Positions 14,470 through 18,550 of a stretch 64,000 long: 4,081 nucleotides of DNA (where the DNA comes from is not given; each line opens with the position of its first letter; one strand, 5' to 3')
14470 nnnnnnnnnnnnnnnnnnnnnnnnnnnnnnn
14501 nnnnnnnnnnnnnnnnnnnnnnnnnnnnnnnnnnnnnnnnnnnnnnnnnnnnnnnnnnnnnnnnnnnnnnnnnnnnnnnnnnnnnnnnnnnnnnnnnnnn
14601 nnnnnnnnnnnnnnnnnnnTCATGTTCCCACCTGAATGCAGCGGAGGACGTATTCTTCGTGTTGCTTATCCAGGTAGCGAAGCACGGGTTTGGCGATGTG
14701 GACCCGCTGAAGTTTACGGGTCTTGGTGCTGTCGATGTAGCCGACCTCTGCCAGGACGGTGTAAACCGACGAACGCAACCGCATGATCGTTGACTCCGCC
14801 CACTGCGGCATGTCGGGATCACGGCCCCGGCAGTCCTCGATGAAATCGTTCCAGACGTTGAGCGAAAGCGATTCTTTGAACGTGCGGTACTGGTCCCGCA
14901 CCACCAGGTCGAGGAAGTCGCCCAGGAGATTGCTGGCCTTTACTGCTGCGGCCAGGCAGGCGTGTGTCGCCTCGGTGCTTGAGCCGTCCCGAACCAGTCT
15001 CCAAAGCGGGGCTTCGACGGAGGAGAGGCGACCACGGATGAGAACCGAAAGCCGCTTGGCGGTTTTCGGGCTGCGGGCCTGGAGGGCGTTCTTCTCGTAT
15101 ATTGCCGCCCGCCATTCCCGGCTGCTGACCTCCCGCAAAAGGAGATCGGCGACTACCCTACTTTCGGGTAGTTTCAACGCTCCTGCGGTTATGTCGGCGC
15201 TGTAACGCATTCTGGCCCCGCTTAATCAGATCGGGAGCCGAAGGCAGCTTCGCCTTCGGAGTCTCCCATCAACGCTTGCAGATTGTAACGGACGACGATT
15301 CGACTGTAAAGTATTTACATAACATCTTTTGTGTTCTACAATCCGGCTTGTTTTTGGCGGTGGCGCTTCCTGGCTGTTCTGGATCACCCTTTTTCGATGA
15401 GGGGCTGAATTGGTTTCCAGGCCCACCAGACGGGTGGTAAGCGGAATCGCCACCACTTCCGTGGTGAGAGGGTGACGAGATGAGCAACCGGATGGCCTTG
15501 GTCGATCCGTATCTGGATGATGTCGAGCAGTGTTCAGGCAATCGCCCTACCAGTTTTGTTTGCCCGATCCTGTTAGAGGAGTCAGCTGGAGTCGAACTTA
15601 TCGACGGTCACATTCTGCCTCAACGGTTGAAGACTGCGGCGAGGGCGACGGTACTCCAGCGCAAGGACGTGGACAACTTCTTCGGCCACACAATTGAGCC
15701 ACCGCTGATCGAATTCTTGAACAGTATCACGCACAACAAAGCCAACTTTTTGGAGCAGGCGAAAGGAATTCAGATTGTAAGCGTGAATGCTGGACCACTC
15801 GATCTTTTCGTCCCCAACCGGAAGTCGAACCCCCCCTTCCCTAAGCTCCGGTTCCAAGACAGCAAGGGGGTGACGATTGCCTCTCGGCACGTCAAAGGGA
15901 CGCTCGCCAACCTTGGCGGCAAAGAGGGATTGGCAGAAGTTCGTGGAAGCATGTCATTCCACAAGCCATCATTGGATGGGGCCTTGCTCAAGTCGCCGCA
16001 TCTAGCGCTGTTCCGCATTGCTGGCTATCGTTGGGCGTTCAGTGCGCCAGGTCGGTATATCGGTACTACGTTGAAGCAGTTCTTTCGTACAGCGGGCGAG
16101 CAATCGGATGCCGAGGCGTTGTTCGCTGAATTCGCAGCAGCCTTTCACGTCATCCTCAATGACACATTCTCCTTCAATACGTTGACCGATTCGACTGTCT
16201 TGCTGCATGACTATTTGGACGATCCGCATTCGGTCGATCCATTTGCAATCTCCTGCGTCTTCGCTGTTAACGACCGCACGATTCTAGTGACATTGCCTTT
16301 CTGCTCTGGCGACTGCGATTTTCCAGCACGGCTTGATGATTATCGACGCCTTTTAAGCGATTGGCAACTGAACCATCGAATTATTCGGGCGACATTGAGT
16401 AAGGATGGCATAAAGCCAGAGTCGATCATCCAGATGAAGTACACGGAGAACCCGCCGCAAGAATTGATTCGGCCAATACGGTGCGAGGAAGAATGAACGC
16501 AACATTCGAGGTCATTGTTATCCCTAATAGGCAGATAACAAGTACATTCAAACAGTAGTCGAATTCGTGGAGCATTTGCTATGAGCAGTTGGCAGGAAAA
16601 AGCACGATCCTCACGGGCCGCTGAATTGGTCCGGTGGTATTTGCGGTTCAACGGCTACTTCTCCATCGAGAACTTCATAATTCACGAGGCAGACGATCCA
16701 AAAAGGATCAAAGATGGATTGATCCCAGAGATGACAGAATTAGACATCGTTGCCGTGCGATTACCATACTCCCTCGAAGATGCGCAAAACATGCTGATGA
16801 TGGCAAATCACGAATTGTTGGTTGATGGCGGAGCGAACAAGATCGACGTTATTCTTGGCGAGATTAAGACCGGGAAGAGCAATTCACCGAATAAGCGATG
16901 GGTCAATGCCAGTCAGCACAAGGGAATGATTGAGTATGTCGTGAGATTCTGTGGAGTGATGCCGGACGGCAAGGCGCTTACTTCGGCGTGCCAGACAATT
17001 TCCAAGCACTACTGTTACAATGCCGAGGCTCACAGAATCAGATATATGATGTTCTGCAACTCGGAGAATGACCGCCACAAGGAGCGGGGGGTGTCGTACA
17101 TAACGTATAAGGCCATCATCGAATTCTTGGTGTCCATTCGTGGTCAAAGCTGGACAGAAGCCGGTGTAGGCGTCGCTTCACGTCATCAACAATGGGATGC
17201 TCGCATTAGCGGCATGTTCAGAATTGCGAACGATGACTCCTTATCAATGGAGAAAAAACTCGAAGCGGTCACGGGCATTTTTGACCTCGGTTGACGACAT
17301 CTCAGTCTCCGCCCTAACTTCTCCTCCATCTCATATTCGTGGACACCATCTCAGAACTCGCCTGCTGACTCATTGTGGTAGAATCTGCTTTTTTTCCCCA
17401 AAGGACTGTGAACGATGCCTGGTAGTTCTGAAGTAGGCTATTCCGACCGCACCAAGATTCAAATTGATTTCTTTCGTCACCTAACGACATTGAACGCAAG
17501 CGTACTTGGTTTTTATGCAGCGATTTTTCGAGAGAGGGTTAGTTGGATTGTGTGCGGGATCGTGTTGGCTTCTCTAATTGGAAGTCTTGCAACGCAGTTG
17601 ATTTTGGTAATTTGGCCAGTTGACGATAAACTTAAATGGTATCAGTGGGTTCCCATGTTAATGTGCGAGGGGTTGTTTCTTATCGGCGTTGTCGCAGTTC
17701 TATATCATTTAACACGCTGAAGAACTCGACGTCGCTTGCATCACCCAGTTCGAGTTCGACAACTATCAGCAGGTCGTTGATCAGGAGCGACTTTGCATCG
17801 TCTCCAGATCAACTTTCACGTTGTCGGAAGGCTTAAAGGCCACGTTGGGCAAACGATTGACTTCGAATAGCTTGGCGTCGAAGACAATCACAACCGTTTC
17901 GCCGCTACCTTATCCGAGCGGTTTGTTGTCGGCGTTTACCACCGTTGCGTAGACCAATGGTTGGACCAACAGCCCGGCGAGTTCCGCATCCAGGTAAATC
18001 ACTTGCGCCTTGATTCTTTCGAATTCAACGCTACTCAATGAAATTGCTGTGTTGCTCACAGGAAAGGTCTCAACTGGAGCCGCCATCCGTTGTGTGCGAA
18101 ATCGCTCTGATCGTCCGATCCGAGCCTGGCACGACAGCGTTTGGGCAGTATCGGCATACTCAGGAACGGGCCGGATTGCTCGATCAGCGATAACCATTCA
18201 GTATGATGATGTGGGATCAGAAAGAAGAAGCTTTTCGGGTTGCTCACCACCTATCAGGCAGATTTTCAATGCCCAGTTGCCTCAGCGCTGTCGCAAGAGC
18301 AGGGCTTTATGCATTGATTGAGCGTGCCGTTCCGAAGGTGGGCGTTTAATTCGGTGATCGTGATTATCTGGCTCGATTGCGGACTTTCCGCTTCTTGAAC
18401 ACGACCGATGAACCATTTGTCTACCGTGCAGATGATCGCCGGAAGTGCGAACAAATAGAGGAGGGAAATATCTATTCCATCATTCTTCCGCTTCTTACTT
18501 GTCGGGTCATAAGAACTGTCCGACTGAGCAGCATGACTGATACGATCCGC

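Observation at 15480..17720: Divergent three-gene cassette next to the BREX promoter: unknown 338-aa protein, PD-(D/E)xK nuclease, small 2-TM protein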

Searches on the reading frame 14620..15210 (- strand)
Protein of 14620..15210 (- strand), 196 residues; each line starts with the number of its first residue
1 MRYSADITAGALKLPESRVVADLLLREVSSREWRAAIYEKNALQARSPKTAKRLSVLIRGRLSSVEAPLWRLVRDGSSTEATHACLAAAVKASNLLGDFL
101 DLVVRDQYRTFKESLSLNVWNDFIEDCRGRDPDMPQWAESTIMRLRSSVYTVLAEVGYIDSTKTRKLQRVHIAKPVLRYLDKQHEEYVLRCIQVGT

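Call 3: search_protein_families(library=pfam, proteins=[window:14620-15210:-], max_evalue=1)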
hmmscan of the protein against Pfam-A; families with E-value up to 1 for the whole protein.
window:14620-15210:- (196 aa): 2 families
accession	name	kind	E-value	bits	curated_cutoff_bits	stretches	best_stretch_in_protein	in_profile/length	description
PF08849.17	BrxA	-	1.2e-48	165.7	23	1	1-182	1-182/184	BrxA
PF11082.13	DUF2880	-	0.12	13.2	25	0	131-161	46-76/79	Protein of unknown function (DUF2880)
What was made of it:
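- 14620..15210 (-): brxA, first gene of a complete type I BREX locus (692-15210); context only, not part of the cassette. Pfam BrxA E 1.2e-48 (call 3).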

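Call 4: search_protein_families(library=padloc, proteins=[window:14620-15210:-], max_evalue=1)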
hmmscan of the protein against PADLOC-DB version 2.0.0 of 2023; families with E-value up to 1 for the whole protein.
window:14620-15210:- (196 aa): 12 families
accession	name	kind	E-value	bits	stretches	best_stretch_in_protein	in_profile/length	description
PDLC02441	BrxA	-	7.5e-71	236.2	1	2-194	15-207/209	BrxA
PDLC02457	BrxA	-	8.5e-54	180.3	1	2-194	7-199/201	BrxA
PDLC02439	BrxA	-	1.7e-36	123.7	1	3-180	7-184/200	BrxA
PDLC02452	BrxA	-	3.7e-24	83.5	1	1-178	1-178/204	BrxA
PDLC02451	BrxA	-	5.2e-24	83.5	1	1-193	5-198/201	BrxA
PDLC02443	BrxA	-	1.9e-18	64.9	1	2-186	7-189/203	BrxA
PDLC02447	BrxA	-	2.4e-15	54.8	1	2-189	4-192/199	BrxA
PDLC02440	BrxA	-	2.4e-07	28.8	1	2-158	4-160/199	BrxA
PDLC02445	BrxA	-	1.4e-06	26.2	1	2-166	6-177/262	BrxA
PDLC02438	BrxA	-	1.2e-05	23.3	1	7-170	9-172/200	BrxA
PDLC02446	BrxA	-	4.9e-05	21.4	1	2-162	7-168/211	BrxA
PDLC00553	JetC2|JetC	-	0.0021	14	1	32-96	577-642/1361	DUF3584 domain; MukB-like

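Call 5: search_protein_families(library=ncbifam, proteins=[window:14620-15210:-], max_evalue=1)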
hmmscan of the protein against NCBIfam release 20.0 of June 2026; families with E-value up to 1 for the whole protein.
window:14620-15210:- (196 aa): 0 families

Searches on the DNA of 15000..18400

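Call 76: search_rna_families(source=window, start=15000, end=18400, threshold=evalue, max_evalue=1)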
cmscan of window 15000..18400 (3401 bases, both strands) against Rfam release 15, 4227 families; matches with E-value up to 1: 1.
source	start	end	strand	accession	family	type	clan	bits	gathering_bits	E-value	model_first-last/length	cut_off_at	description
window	15769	15823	-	RF00576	SNORD71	Gene; snRNA; snoRNA; HACA-box;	-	20.7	34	0.57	1-86/86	no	Small nucleolar RNA SNORD71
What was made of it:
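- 15211..15479 (.): 269-bp spacer between brxA and A. It carries back-to-back promoter-like hexamers (15282-15310 on the - strand, 15314-15342 on the + strand) around the palindrome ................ It also carries the conserved 12-mer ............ at 15378-15389. No Rfam family matches (call 76).
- Tried and rejected: It has no Rfam match (call 76).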
